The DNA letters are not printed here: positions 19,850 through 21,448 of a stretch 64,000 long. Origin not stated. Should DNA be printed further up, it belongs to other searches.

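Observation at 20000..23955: Translationally coupled P450 plus stand-alone A-T-TE NRPS module: a minimal carrier-tethered amino-acid tailoring cassette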

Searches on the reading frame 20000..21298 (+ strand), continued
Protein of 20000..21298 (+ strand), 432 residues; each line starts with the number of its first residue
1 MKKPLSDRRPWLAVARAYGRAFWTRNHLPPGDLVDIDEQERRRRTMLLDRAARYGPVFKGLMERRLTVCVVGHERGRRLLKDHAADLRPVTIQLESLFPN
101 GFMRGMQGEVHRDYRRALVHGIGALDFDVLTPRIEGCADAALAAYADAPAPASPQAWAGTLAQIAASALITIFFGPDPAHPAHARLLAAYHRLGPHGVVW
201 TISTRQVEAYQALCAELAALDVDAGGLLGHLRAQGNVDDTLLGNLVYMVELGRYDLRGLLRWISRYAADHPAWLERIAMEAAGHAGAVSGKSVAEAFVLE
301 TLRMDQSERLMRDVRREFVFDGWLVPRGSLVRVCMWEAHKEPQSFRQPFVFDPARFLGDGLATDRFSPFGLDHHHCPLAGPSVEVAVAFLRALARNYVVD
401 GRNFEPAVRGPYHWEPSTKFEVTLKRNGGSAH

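Call 23: search_protein_families(library=pfam, proteins=[L019:4259-7981:+, L036:6-2357:+, L039:3598-5910:+, L039:2169-3614:+, L039:7283-8476:+, L030:6646-8862:+, L020:3731-5185:+, L068:3303-5663:+, L068:5712-7091:+, L006:10347-13532:-], max_evalue=0.0001)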
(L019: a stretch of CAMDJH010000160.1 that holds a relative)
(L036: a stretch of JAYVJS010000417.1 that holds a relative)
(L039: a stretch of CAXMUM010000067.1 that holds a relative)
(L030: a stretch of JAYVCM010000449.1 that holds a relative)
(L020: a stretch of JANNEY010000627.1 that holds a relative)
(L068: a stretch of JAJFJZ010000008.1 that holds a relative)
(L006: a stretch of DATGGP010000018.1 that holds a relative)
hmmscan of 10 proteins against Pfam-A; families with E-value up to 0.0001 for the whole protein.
L019:4259-7981:+ (1240 aa): 6 families
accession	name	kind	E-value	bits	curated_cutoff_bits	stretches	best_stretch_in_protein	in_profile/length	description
PF20256.3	MoCoBD_2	-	1.6e-95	320.3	27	1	884-1168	2-283/283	Molybdopterin cofactor-binding domain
PF02738.23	MoCoBD_1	-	1.4e-83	280.2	27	1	624-856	12-244/244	Molybdopterin cofactor-binding domain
PF00941.27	FAD_binding_5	-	1.5e-45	155.5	27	1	191-354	5-169/170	FAD binding domain in molybdopterin dehydrogenase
PF03450.22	CO_deh_flav_C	-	5e-32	110.5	25.5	1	367-465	3-100/102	CO dehydrogenase flavoprotein C-terminal domain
PF01799.25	Fer2_2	-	6.7e-26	90.7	30.3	1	87-159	1-74/75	[2Fe-2S] binding domain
PF01315.27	Ald_Xan_dh_C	-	2.7e-19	69.9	31.3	1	497-604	1-110/110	Aldehyde oxidase and xanthine dehydrogenase, a/b hammerhead domain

L036:6-2357:+ (783 aa): 0 families

L039:3598-5910:+ (770 aa): 3 families
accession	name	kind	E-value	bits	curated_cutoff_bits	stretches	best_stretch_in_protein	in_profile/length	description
PF02738.23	MoCoBD_1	-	6.6e-92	307.5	27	1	139-370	13-244/244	Molybdopterin cofactor-binding domain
PF20256.3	MoCoBD_2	-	5.1e-80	269.4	27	1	395-681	2-283/283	Molybdopterin cofactor-binding domain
PF01315.27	Ald_Xan_dh_C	-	5.7e-24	85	31.3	1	11-117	1-109/110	Aldehyde oxidase and xanthine dehydrogenase, a/b hammerhead domain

L039:2169-3614:+ (481 aa): 4 families
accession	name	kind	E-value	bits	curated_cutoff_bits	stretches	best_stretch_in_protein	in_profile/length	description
PF00941.27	FAD_binding_5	-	2.6e-28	99.4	27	1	210-358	22-170/170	FAD binding domain in molybdopterin dehydrogenase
PF01799.25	Fer2_2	-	2e-24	85.9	30.3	1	86-157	1-73/75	[2Fe-2S] binding domain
PF03450.22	CO_deh_flav_C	-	2e-22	79.7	25.5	1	368-460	4-96/102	CO dehydrogenase flavoprotein C-terminal domain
PF00111.32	Fer2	-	4.4e-08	33.4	21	1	16-57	8-49/77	2Fe-2S iron-sulfur cluster binding domain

L039:7283-8476:+ (397 aa): 1 family
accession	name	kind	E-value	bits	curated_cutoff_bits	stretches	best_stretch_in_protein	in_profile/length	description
PF01208.23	URO-D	-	7.1e-07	29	23.9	1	180-393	132-346/346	Uroporphyrinogen decarboxylase (URO-D)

L030:6646-8862:+ (738 aa): 2 families
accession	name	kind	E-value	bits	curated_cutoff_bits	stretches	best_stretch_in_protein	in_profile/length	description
PF00884.28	Sulfatase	-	1.6e-39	136.4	25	1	246-555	1-300/301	Sulfatase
PF16347.10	SGSH_C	-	1.9e-10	41.5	29.3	1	511-640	8-135/154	N-sulphoglucosamine sulphohydrolase, C-terminal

L020:3731-5185:+ (484 aa): 1 family
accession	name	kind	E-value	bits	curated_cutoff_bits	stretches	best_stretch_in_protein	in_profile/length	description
PF10142.15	PhoPQ_related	-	6.8e-123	410.4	20.3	1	44-404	1-367/367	PhoPQ-activated pathogenicity-related protein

L068:3303-5663:+ (786 aa): 2 families
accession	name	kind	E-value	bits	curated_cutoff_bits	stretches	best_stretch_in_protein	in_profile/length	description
PF00593.30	TonB_dep_Rec_b-barrel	-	3.7e-36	126.4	27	1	293-751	38-436/436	TonB dependent receptor-like, beta-barrel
PF07715.20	Plug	-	2.3e-13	51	23.9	1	41-148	3-106/107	TonB-dependent Receptor Plug Domain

L068:5712-7091:+ (459 aa): 1 family
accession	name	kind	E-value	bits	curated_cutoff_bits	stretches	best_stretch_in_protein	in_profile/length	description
PF00209.24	SNF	-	1.9e-50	172.5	27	2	11-124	3-111/524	Sodium:neurotransmitter symporter family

L006:10347-13532:- (1061 aa): 4 families
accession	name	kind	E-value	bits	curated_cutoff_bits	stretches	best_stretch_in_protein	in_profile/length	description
PF00668.25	Condensation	-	1.3e-114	383.9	30.6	1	7-444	6-455/456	Condensation domain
PF00501.34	AMP-binding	-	3.4e-97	326.1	29.9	1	465-818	2-383/384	AMP-binding enzyme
PF00550.31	PP-binding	-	1.8e-17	63.8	20.8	1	979-1042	2-67/67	Phosphopantetheine attachment site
PF13193.12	AMP-binding_C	-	1.2e-09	39.3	24.5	1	878-951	1-76/76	AMP-binding enzyme C-terminal domain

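Call 26: predict_structure(alignment_id=A1)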
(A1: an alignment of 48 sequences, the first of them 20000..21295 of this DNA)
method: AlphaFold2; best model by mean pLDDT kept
length: 432 residues; sequences in the alignment: 48
mean_pLDDT: 87.6   pTM: 0.89
mean pLDDT of the five models: 87.6, 87.1, 86.7, 86.6, 85.1
residues with pLDDT >= 90: 278; 70-90: 107; 50-70: 32; < 50: 15
segments of 3 or more residues with pLDDT < 50: 1-7, 371-374, 430-432
pLDDT, mean of each block of 10 residues (from residue 1): 47 90 96 92 89 96 93 90 92 85 88 92 93 96 94 93 96 95 95 73 89 94 90 91 93 91 97 95 69 92 79 95 96 84 83 85 57 62 95 97 88 85 84 39
secondary structure, 60 per line:
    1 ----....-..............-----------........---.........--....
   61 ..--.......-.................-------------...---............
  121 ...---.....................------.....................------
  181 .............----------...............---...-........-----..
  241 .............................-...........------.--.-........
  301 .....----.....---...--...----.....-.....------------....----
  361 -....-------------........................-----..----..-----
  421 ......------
elements in order: H5-8 H10-23 H36-42 H46-54 E57-62 E65-71 H73-86 E87-89 H109-123 H127-147 H154-174 H181-193 H204-218 H226-233 H239-269 H271-281 H293-305 E310-314 E318-320 E323-325 E330-334 H336-340 H353-356 H362-365 H379-396 E397-402 E421-426

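Call 31: fold_search(model_id=the predicted structure, library=pdb)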
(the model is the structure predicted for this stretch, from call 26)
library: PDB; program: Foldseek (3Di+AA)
matches with E <= 10: 1673; with E <= 0.001: 1656
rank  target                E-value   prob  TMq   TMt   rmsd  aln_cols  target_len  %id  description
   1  4xry_B                1.9e-15  1.00  0.68  0.65   6.1       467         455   19  Human Cytochrome P450 2D6 BACE1 Inhibitor 5 Complex (released 2015-05-20)
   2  3tbg_B                2.2e-15  1.00  0.70  0.67   5.5       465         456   18  Human cytochrome P450 2D6 with two thioridazines bound in active site (released 2012-08-08)
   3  6csb_D                3.1e-15  1.00  0.67  0.65   5.6       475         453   18  V308E mutant of cytochrome P450 2D6 complexed with thioridazine (released 2019-03-27)
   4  6csd_A                4.3e-15  1.00  0.71  0.67   5.4       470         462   18  V308E mutant of cytochrome P450 2D6 complexed with prinomastat (released 2019-03-27)
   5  6csb_B                4.3e-15  1.00  0.67  0.64   6.5       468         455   19  V308E mutant of cytochrome P450 2D6 complexed with thioridazine (released 2019-03-27)
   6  2ve3_B                4.5e-15  1.00  0.70  0.70   5.5       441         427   18  Retinoic acid bound cyanobacterial CYP120A1 (released 2008-04-29)
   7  4xry_A                4.5e-15  1.00  0.68  0.64   5.9       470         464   18  Human Cytochrome P450 2D6 BACE1 Inhibitor 5 Complex (released 2015-05-20)
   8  4wnv_A                4.7e-15  1.00  0.70  0.66   5.7       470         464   18  Human Cytochrome P450 2D6 Quinine Complex (released 2015-01-14)
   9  4wnv_B                5.0e-15  1.00  0.68  0.65   5.8       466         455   18  Human Cytochrome P450 2D6 Quinine Complex (released 2015-01-14)
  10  4wnu_C                6.6e-15  1.00  0.68  0.65   6.2       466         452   18  Human Cytochrome P450 2D6 Quinidine Complex (released 2015-01-14)
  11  5tft_B                7.6e-15  1.00  0.69  0.65   5.6       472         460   18  Structure of cytochrome P450 2D6 (CYP2D6) BACE1 inhibitor complex (released 2017-01-11)
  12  3tbg_A                8.8e-15  1.00  0.68  0.64   5.9       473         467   19  Human cytochrome P450 2D6 with two thioridazines bound in active site (released 2012-08-08)
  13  4xry_C                9.2e-15  1.00  0.68  0.66   6.2       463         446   18  Human Cytochrome P450 2D6 BACE1 Inhibitor 5 Complex (released 2015-05-20)
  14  4wnu_D                1.1e-14  1.00  0.69  0.66   5.6       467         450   18  Human Cytochrome P450 2D6 Quinidine Complex (released 2015-01-14)
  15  9onh                  1.2e-14  1.00  0.67  0.64   6.1       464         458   16  Structure of ancestral-reconstructed cytochrome P450 11A1 (CYP11A1) in complex with desmosterol (released 2025-10-22)
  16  6csb_A                1.4e-14  1.00  0.67  0.65   5.8       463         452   18  V308E mutant of cytochrome P450 2D6 complexed with thioridazine (released 2019-03-27)
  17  4wnv_C                1.5e-14  1.00  0.69  0.66   5.7       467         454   19  Human Cytochrome P450 2D6 Quinine Complex (released 2015-01-14)
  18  5tfu_B                1.5e-14  1.00  0.68  0.65   5.9       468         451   19  Structure of cytochrome P450 2D6 (CYP2D6) BACE1 inhibitor complex (released 2017-01-11)
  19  4wnt_A                2.0e-14  1.00  0.68  0.65   6.0       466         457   19  Human Cytochrome P450 2D6 Ajmalicine Complex (released 2015-01-14)
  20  4xry_D                2.3e-14  1.00  0.67  0.64   6.0       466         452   18  Human Cytochrome P450 2D6 BACE1 Inhibitor 5 Complex (released 2015-05-20)
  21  6csb_C                2.5e-14  1.00  0.68  0.65   5.9       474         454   18  V308E mutant of cytochrome P450 2D6 complexed with thioridazine (released 2019-03-27)
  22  4xrz_B                2.8e-14  1.00  0.68  0.64   5.8       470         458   18  Human Cytochrome P450 2D6 BACE1 Inhibitor 6 Complex (released 2015-05-20)
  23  4wnu_A                3.0e-14  1.00  0.68  0.66   5.7       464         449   18  Human Cytochrome P450 2D6 Quinidine Complex (released 2015-01-14)
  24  5tfu_A                3.3e-14  1.00  0.67  0.65   5.6       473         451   18  Structure of cytochrome P450 2D6 (CYP2D6) BACE1 inhibitor complex (released 2017-01-11)
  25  4wnt_B                3.3e-14  1.00  0.66  0.63   5.8       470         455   18  Human Cytochrome P450 2D6 Ajmalicine Complex (released 2015-01-14)
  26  6csd_B                3.4e-14  1.00  0.68  0.65   5.8       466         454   18  V308E mutant of cytochrome P450 2D6 complexed with prinomastat (released 2019-03-27)
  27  9njw                  4.1e-14  1.00  0.67  0.63   6.2       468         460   16  Structure of ancestral-reconstructed cytochrome P450 11A1 (CYP11A1) in complex with cholesterol (released 2025-10-22)
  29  5tfu_C                5.2e-14  1.00  0.68  0.66   6.3       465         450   19  Structure of cytochrome P450 2D6 (CYP2D6) BACE1 inhibitor complex (released 2017-01-11)
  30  4wnu_B                5.5e-14  1.00  0.68  0.65   5.7       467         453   18  Human Cytochrome P450 2D6 Quinidine Complex (released 2015-01-14)
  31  4i8v_D                5.5e-14  1.00  0.65  0.61   6.1       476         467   16  Human Cytochrome P450 1A1 in complex with alpha-naphthoflavone (released 2013-02-27)
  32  4wnv_D                5.7e-14  1.00  0.68  0.65   5.7       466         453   18  Human Cytochrome P450 2D6 Quinine Complex (released 2015-01-14)
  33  4i8v_A                6.9e-14  1.00  0.63  0.58   6.6       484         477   16  Human Cytochrome P450 1A1 in complex with alpha-naphthoflavone (released 2013-02-27)
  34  6ciz_B                8.0e-14  1.00  0.66  0.61   6.0       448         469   15  Human Cytochrome P450 17A1 in complex with inhibitor: abiraterone C6 nitrile (released 2018-06-06)
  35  6dwm_D                8.0e-14  1.00  0.65  0.61   6.2       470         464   17  Structure of Human Cytochrome P450 1A1 with Bergamottin (released 2018-10-03)
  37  1suo                  9.2e-14  1.00  0.65  0.61   6.5       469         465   18  Structure of mammalian cytochrome P450 2B4 with bound 4-(4-chlorophenyl)imidazole (released 2004-07-20)
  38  6wr1_B                9.6e-14  1.00  0.68  0.64   6.0       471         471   14  Human steroidogenic cytochrome P450 17A1 mutant N52Y with inhibitor abiraterone (released 2021-05-05)
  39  5tft_C                1.1e-13  1.00  0.67  0.65   6.1       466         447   19  Structure of cytochrome P450 2D6 (CYP2D6) BACE1 inhibitor complex (released 2017-01-11)
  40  4i8v_B                1.1e-13  1.00  0.66  0.62   6.0       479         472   16  Human Cytochrome P450 1A1 in complex with alpha-naphthoflavone (released 2013-02-27)
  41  6dwm_A                1.1e-13  1.00  0.65  0.61   6.3       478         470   16  Structure of Human Cytochrome P450 1A1 with Bergamottin (released 2018-10-03)
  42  4nkz_A                1.1e-13  1.00  0.62  0.58   7.1       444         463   15  Human steroidogenic cytochrome P450 17A1 mutant A105L with substrate 17alpha-hydroxypregnenolone (released 2014-10-22)
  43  5tft_D                1.2e-13  1.00  0.67  0.64   6.2       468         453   19  Structure of cytochrome P450 2D6 (CYP2D6) BACE1 inhibitor complex (released 2017-01-11)
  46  5irq_A                1.5e-13  1.00  0.64  0.60   6.4       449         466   14  Human cytochrome P450 17A1 bound to inhibitors (R)- and (S)- orteronel (released 2017-03-15)
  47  5a5i                  1.9e-13  1.00  0.68  0.65   5.9       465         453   15  Cytochrome 2C9 P450 inhibitor complex (released 2016-08-24)
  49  3ebs_C                1.9e-13  1.00  0.64  0.60   6.4       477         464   19  Human Cytochrome P450 2A6 I208S/I300F/G301A/S369G in complex with Phenacetin (released 2008-09-23)
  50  6dwm_B                1.9e-13  1.00  0.63  0.58   6.7       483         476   16  Structure of Human Cytochrome P450 1A1 with Bergamottin (released 2018-10-03)
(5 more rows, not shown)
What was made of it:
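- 20000..21298 (+): Cytochrome P450 gene (432 aa) of a small, deeply divergent family. The AF2 model has pLDDT 87.6, and Foldseek gives probability 1.0 to P450 structures at TM 0.65-0.72 (calls 26, 31).
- On Cytochrome P450 superfamily: Foldseek against the PDB gives probability 1.0 to CYP2D6, CYP120A1, CYP11A1 and CYP17, at TM 0.65-0.72 (calls 26, 31).
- Checked: The AlphaFold2 model (pLDDT 87.6) hits P450 structures with probability 1.0 (calls 26, 31).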
